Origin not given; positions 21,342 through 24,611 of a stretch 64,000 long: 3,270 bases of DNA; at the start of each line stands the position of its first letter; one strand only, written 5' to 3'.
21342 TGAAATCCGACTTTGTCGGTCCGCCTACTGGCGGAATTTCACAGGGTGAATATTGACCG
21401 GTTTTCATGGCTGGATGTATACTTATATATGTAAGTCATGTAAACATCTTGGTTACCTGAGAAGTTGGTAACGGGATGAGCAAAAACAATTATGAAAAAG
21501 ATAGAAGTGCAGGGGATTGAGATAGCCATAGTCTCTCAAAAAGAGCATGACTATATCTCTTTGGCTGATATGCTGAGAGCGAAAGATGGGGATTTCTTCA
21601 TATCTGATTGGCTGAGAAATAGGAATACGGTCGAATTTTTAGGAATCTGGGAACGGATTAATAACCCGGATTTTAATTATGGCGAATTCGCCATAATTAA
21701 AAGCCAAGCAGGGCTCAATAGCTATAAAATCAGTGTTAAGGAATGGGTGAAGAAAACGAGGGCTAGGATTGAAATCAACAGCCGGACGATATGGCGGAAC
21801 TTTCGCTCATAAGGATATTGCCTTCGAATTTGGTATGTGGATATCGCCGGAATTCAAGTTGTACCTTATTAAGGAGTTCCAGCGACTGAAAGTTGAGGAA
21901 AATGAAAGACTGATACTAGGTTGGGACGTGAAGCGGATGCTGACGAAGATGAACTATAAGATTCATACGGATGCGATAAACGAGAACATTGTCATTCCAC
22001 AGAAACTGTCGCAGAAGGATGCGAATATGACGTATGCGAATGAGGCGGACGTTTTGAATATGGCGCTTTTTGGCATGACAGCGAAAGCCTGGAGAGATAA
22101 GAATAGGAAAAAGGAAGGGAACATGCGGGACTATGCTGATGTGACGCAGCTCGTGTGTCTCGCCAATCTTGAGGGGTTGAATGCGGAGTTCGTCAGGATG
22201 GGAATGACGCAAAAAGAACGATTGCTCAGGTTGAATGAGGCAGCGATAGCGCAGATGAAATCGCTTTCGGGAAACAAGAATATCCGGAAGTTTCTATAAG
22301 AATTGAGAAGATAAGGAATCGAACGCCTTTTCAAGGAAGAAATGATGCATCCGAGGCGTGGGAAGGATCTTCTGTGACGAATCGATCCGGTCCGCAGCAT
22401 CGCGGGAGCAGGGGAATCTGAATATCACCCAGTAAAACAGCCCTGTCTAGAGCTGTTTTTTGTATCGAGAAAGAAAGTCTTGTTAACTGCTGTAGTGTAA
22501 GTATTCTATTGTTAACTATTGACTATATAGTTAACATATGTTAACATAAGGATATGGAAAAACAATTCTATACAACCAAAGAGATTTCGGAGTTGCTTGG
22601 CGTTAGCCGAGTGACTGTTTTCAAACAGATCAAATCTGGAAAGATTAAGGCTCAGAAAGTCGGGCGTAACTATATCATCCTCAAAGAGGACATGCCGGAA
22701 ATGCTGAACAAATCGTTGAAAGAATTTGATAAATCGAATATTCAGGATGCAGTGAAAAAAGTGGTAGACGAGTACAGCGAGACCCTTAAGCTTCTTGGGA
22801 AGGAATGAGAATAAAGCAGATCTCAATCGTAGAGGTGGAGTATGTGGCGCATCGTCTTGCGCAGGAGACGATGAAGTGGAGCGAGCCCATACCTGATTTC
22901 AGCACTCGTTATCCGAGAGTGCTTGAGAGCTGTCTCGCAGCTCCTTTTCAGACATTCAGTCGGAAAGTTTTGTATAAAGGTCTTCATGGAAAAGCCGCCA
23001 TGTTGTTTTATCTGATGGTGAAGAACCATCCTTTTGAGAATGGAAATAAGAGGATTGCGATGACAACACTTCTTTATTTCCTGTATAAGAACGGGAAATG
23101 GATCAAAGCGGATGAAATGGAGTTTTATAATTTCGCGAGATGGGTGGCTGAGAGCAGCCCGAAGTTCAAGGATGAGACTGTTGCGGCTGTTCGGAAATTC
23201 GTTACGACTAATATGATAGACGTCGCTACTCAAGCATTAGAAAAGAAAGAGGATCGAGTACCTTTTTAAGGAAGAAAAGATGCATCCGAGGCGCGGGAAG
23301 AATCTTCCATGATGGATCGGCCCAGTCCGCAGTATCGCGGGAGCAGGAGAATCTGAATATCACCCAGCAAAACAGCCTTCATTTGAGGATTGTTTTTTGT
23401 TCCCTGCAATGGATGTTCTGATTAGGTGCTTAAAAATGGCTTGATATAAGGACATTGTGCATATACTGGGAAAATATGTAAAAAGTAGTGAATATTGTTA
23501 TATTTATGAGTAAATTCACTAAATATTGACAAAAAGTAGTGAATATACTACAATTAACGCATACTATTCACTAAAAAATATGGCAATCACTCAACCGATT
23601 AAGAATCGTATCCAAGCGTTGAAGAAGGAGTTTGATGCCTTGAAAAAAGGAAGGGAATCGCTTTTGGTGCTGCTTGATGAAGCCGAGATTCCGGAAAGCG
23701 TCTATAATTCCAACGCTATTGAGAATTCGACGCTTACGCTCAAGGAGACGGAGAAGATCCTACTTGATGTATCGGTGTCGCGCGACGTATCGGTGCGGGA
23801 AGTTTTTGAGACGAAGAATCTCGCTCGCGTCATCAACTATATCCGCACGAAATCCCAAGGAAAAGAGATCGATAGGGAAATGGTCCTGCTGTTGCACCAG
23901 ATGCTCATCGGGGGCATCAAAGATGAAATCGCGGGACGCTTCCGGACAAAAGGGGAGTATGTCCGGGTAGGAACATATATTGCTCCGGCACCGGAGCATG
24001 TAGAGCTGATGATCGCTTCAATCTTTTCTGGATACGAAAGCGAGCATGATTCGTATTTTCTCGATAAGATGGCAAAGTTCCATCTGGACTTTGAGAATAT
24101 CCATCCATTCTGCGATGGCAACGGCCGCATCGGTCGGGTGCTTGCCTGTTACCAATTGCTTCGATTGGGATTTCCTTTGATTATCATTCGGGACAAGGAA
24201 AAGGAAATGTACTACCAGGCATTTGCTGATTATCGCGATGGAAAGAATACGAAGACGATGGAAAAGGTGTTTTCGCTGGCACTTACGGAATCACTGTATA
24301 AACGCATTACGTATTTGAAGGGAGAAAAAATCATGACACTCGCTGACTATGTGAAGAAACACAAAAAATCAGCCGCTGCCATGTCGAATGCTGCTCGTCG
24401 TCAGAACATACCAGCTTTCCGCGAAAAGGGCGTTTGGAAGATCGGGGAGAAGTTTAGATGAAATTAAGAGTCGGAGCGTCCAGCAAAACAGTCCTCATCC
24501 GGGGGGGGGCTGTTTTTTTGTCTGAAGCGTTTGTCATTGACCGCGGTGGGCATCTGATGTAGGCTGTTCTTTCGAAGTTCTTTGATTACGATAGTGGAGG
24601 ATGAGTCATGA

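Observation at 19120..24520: Low-GC accessory island packed with toxin/abortive-infection modules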

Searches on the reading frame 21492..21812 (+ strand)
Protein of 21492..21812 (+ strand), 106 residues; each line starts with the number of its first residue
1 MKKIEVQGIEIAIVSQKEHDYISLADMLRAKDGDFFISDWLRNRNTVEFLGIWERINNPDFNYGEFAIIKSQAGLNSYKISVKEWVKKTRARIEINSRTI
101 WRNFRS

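Call 3: search_protein_families(library=pfam, proteins=[window:21492-21812:+], max_evalue=0.01)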
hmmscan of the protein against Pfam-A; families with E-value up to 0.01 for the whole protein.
window:21492-21812:+ (106 aa): 1 family
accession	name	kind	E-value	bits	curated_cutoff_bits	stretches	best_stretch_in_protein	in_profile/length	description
PF04383.19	KilA-N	-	3.5e-09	36.9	23.8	1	5-71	2-59/107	KilA-N domain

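Call 16: search_protein_families(library=padloc, proteins=[window:21492-21812:+], max_evalue=0.01)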
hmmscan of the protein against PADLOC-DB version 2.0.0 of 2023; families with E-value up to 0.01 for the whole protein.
window:21492-21812:+ (106 aa): 1 family
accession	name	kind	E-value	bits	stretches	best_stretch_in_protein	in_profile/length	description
PDLC04962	PDC-S22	-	1.4e-36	124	1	2-92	5-98/281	-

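Call 17: search_protein_families(library=ncbifam, proteins=[window:21492-21812:+], max_evalue=0.01)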
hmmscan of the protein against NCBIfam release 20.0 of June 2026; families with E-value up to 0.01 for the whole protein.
window:21492-21812:+ (106 aa): 0 families

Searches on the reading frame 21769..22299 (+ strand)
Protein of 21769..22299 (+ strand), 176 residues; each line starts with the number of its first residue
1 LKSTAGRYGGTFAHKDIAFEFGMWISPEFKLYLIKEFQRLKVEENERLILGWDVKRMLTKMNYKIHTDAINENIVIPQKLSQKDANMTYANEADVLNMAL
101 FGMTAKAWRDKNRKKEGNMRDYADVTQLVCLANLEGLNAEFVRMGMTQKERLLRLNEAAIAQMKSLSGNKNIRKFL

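Call 3: search_protein_families(library=pfam, proteins=[window:21769-22299:+], max_evalue=0.01)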
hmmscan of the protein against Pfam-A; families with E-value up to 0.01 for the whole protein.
window:21769-22299:+ (176 aa): 3 families
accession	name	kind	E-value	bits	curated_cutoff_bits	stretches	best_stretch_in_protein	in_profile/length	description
PF04383.19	KilA-N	-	8.9e-11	42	23.8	1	3-41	67-105/107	KilA-N domain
PF01425.27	Amidase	-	0.00095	18.8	27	1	42-149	316-426/445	Amidase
PF18045.7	ISP3_C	-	0.0019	18.6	27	0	16-80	16-84/110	ISP3 C-terminal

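Call 16: search_protein_families(library=padloc, proteins=[window:21769-22299:+], max_evalue=0.01)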
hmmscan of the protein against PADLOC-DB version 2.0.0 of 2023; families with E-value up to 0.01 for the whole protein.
window:21769-22299:+ (176 aa): 1 family
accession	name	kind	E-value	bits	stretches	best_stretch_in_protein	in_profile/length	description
PDLC04962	PDC-S22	-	2e-83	277.7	1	2-174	101-272/281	-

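Call 17: search_protein_families(library=ncbifam, proteins=[window:21769-22299:+], max_evalue=0.01)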
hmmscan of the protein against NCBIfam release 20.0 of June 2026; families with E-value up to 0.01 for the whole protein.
window:21769-22299:+ (176 aa): 0 families

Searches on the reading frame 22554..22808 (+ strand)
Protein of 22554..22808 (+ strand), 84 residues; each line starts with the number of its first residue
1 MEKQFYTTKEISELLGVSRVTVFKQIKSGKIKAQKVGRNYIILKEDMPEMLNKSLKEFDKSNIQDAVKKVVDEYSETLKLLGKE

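Call 3: search_protein_families(library=pfam, proteins=[window:22554-22808:+], max_evalue=0.01)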
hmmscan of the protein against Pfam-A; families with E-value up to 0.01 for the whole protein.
window:22554-22808:+ (84 aa): 4 families
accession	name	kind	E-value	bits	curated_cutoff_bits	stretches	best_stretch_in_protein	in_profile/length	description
PF12728.13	HTH_17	-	3.1e-11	43.8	27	1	5-53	1-49/51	Helix-turn-helix domain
PF08279.18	HTH_11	-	0.0016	18.7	25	1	5-27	15-37/55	HTH domain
PF08281.18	Sigma70_r4_2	-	0.0021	18.1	25.7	1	6-29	27-50/54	Sigma-70, region 4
PF13384.12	HTH_23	-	0.0026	18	24.6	1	6-27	18-39/50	Homeodomain-like domain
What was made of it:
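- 22554..22808 (+): HTH_17 / excisionase-type DNA-binding protein, the presumed Doc antitoxin and autorepressor. Pfam HTH_17 3.1e-11 (call 3).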

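Call 16: search_protein_families(library=padloc, proteins=[window:22554-22808:+], max_evalue=0.01)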
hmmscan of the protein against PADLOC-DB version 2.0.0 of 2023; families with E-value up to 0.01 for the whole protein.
window:22554-22808:+ (84 aa): 2 families
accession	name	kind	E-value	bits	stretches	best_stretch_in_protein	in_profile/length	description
PDLC04133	mad1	-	1.7e-07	29.4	1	1-46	1-46/60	mads_1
PDLC03252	MTase_II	-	0.0011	16.3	1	3-43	2-42/365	Type II methyltransferase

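Call 17: search_protein_families(library=ncbifam, proteins=[window:22554-22808:+], max_evalue=0.01)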
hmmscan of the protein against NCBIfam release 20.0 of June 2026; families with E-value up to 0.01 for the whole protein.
window:22554-22808:+ (84 aa): 6 families
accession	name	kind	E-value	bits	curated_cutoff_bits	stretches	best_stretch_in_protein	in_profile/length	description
NF040990.2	MamR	equivalog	1.6e-12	47.5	100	1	3-52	41-90/91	magnetosome protein MamR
TIGR01764.1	excise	domain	7.9e-11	42.2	28.8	1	5-47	1-43/49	excisionase family DNA-binding protein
NF047737.1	antiphage_MADS1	equivalog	4.2e-05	23.7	80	1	6-47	4-45/49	methylation-associated defense system helix-turn-helix domain-containing protein MAD1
TIGR02937.1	sigma70-ECF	superfamily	0.0036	16.9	42.9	1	6-35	134-163/165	sigma-70 family RNA polymerase sigma factor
NF009647.0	PRK13182.1-2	equivalog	0.0077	16.3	165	1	6-62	5-61/176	chromosome-anchoring protein RacA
NF033518.0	transpos_IS607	equivalog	0.0096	15.5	110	0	9-55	1-48/187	IS607 family transposase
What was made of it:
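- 22554..22808 (+): TIGR01764 42.2 bits against a cut-off of 28.8 (call 17).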

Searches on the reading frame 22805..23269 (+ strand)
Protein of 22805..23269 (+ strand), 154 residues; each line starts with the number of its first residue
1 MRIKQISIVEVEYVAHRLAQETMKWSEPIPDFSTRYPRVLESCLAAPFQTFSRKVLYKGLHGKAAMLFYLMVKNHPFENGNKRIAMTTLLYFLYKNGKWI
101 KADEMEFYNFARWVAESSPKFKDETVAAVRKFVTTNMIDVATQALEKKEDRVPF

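Call 3: search_protein_families(library=pfam, proteins=[window:22805-23269:+], max_evalue=0.01)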
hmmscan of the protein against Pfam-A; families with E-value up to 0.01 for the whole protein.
window:22805-23269:+ (154 aa): 1 family
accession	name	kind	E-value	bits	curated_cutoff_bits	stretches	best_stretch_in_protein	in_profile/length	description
PF02661.23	Fic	-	4.6e-11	43.9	24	1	18-93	14-93/93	Fic/DOC family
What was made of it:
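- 22805..23269 (+): Doc toxin (motif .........). Its last few codons are encoded by repeat R3. Pfam Fic/DOC 4.6e-11 (call 3).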

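Call 16: search_protein_families(library=padloc, proteins=[window:22805-23269:+], max_evalue=0.01)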
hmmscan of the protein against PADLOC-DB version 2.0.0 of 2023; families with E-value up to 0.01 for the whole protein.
window:22805-23269:+ (154 aa): 5 families
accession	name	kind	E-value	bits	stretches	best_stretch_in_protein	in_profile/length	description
PDLC04963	PDC-S23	-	9.5e-20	69.3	1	39-134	207-308/312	-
PDLC04965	PDC-S23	-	1.2e-19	68.9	1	31-134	216-324/327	-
PDLC04964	PDC-S23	-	1.2e-13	48.9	1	4-135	192-329/331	-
PDLC04848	PDC-S05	-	1.1e-08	33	1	62-132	211-287/291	-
PDLC04718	PDC-M59B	-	2.8e-07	28.8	1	48-102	41-95/159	-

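Call 17: search_protein_families(library=ncbifam, proteins=[window:22805-23269:+], max_evalue=0.01)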
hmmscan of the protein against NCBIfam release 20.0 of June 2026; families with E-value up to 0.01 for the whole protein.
window:22805-23269:+ (154 aa): 1 family
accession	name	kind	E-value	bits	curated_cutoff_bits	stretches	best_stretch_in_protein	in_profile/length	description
TIGR01550.1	DOC_P1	subfamily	9.2e-14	51.7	38.65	1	59-126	50-116/122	type II toxin-antitoxin system death-on-curing family toxin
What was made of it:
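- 22805..23269 (+): TIGR01550 51.7 bits against 38.65 (call 17).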

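Call 28: find_encoding_contigs(protein=window:22805-23269:+, flank=10000, max_places=10)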
Protein window:22805-23269:+ (154 aa): 1 contig read that carries it; 1 place shown.
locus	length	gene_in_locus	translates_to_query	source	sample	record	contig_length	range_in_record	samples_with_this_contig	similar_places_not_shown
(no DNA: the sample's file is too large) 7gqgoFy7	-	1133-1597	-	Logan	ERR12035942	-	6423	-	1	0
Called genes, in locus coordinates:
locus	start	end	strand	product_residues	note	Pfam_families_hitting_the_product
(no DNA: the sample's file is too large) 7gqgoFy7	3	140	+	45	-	?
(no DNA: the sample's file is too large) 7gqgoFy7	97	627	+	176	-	PF04383:KilA-N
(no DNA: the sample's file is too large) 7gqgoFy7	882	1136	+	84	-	PF12728:HTH_17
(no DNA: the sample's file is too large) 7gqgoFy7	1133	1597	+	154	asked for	PF02661:Fic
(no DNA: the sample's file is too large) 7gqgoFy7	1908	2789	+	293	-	PF02661:Fic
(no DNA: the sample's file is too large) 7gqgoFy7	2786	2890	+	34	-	-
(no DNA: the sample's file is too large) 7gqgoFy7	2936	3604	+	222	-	PF01470:Peptidase_C15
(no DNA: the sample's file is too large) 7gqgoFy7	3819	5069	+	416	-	PF17767:NAPRTase_N, PF04095:NAPRTase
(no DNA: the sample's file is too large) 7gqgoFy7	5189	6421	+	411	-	?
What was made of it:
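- On KilA-N / PADLOC PDC-S22 candidate defence gene: The same split is called in the Logan contig (call 28).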

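Call 36: find_homologous_proteins(query=window:22805-23269:+)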
Query window:22805-23269:+ (154 aa): 3501 proteins with E <= 0.001 among 3512 candidates; the best 120 are listed.
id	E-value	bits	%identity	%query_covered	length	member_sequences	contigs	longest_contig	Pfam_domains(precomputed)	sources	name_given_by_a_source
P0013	3.4e-80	285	90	88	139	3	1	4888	PF02661.24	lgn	-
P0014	6.3e-68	245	75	90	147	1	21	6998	PF02661.24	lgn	-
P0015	7.4e-68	245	76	90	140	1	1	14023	PF02661.24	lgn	-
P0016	4.1e-66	239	75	91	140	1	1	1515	PF02661.24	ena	-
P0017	6.3e-65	235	71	91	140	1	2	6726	PF02661.24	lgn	-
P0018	4.8e-64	233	71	91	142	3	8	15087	PF02661.24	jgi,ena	jgi:prophage maintenance system killer protein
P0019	7.4e-64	232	75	90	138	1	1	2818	PF02661.24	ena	-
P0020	2.2e-63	230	70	91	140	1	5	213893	PF02661.24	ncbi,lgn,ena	-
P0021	2.9e-63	230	73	90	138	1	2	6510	PF02661.24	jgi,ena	-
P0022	2.9e-63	230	68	91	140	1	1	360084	PF02661.24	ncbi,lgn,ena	-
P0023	4.1e-63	230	72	88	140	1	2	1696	PF02661.24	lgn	-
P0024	4.8e-63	229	67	91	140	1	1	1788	PF02661.24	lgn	-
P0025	6.7e-63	229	69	91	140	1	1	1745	PF02661.24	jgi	jgi:death-on-curing family protein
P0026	8.4e-63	229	73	90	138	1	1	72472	PF02661.24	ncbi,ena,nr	ncbi:MAG: hypothetical protein A3J76_01290 [Candidatus Moranbacteria bacterium RBG_13_45_13]|nr:MAG:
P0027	8.8e-63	228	72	89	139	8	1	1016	PF02661.24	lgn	-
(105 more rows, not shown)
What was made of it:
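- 22805..23269 (+): Most homologues are 138-142 aa and cover about 90% of this 154-aa protein (call 36).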

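Call 37: find_encoding_contigs(protein=P0013, flank=6000, max_places=4)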
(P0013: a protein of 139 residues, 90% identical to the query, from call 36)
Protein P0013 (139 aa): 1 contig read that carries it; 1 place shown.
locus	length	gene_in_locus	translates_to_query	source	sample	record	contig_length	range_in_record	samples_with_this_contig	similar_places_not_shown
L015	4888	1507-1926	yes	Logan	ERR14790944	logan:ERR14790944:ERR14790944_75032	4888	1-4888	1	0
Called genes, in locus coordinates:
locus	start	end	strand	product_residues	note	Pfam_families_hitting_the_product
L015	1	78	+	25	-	?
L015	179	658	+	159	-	PF00293:NUDIX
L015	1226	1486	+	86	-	PF12728:HTH_17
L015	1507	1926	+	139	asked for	PF02661:Fic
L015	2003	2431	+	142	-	PF06983:3-dmu-9_3-mt, PF00903:Glyoxalase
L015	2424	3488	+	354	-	-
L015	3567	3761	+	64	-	-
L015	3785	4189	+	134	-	PF00293:NUDIX, PF14815:NUDIX_4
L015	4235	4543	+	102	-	-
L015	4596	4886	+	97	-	?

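Call 38: find_encoding_contigs(protein=P0015, flank=8000, max_places=3)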
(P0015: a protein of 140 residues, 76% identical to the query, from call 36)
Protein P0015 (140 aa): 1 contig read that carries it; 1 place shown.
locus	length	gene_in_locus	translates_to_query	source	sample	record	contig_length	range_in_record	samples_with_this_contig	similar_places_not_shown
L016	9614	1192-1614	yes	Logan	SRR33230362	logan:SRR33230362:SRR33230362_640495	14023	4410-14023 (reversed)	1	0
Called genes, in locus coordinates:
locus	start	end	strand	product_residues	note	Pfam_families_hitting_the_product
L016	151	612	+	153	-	-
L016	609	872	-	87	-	-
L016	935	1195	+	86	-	PF12728:HTH_17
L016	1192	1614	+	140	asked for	PF02661:Fic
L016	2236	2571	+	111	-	-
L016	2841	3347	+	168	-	-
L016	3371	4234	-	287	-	-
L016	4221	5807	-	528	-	PF01522:Polysacc_deac_1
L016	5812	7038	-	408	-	PF13506:Glyco_transf_21, PF00535:Glycos_transf_2, PF10111:Glyco_tranf_2_2 (weak), PF13641:Glyco_tranf_2_3, PF01644:Chitin_synth_1 (faint), PF03142:Chitin_synth_2, PF13632:Glyco_trans_2_3, PF03142:Chitin_synth_2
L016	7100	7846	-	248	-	PF00483:NTP_transferase, PF01128:IspD (weak), PF12804:NTP_transf_3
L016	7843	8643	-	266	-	-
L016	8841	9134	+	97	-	-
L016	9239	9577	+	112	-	-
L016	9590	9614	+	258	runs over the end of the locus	-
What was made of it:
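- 22554..22808 (+): The same 86-aa HTH_17 gene precedes Doc in L015 and L016 (calls 37, 38).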

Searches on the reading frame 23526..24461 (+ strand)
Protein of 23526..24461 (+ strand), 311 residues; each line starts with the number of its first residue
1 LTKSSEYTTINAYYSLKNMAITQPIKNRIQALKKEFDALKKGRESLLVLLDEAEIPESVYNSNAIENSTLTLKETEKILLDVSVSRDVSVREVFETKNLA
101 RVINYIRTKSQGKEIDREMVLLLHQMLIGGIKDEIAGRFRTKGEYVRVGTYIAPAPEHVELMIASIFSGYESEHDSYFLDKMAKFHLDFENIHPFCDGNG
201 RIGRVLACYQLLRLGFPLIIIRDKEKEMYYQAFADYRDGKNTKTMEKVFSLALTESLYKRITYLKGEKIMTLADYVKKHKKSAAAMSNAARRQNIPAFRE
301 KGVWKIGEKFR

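Call 3: search_protein_families(library=pfam, proteins=[window:23526-24461:+], max_evalue=0.01)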
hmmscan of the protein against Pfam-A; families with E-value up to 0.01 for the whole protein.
window:23526-24461:+ (311 aa): 1 family
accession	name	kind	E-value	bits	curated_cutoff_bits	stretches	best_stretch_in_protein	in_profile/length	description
PF02661.23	Fic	-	7.9e-20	71.9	24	1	115-211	2-93/93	Fic/DOC family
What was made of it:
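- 23580..24461 (+): Class-II Fic protein, 293 aa. Active-site motif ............; N-terminal inhibitory motif SNAIEN. Pfam Fic 7.9e-20 (call 3).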

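Call 16: search_protein_families(library=padloc, proteins=[window:23526-24461:+], max_evalue=0.01)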
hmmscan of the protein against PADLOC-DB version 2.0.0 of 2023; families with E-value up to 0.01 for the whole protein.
window:23526-24461:+ (311 aa): 9 families
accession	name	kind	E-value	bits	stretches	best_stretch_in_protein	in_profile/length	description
PDLC04836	PDC-S04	-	6.1e-36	121.8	1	59-249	30-223/244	-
PDLC04837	PDC-S04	-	1.2e-35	120.9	1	57-250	28-221/234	-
PDLC04840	PDC-S04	-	5.2e-30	102.8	1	59-248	16-207/227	-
PDLC03963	SoFic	-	4.5e-27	93.4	1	59-282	61-287/361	-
PDLC04839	PDC-S04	-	6.8e-13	46.7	1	93-254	36-203/205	-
PDLC04966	PDC-S24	-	4.4e-10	37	1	95-213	212-338/497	-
PDLC04838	PDC-S04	-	8.3e-10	36.8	1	94-256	42-205/209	-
PDLC04841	PDC-S04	-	4e-06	24.7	1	123-266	148-281/292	-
PDLC04842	PDC-S04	-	0.00024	18.9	1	180-266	99-183/202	-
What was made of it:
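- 23580..24461 (+): PADLOC PDC-S04 6.1e-36 and SoFic 4.5e-27 (call 16).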

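Call 17: search_protein_families(library=ncbifam, proteins=[window:23526-24461:+], max_evalue=0.01)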
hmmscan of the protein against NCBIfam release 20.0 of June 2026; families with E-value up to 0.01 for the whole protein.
window:23526-24461:+ (311 aa): 3 families
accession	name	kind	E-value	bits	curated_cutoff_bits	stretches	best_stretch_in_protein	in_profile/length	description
NF046030.1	ProtAdlyltaseSoFic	equivalog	6.3e-09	35.2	550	1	173-214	173-214/361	protein adenylyltransferase Fic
TIGR02613.1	mob_myst_B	hypoth_equivalog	4.1e-08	33.3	124.4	1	93-211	25-141/186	mobile mystery protein B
NF046029.1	ProtAdlyltaseNmFic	equivalog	0.0018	18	230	1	123-266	35-168/177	protein adenylyltransferase Fic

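Call 89: find_related_loci(query=window:23580-24461:+, collection=viral_contigs, flank=3000)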
Query window:23580-24461:+ (293 aa) in viral_contigs; peptide patterns used: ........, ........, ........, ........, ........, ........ (x = any residue, [..] = any of these).
5 stretches matched a pattern, but none encodes a relative of the query by tblastn (E <= 1e-3).
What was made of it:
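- Tried and rejected: Fic relatives in viral contigs: none (call 89).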
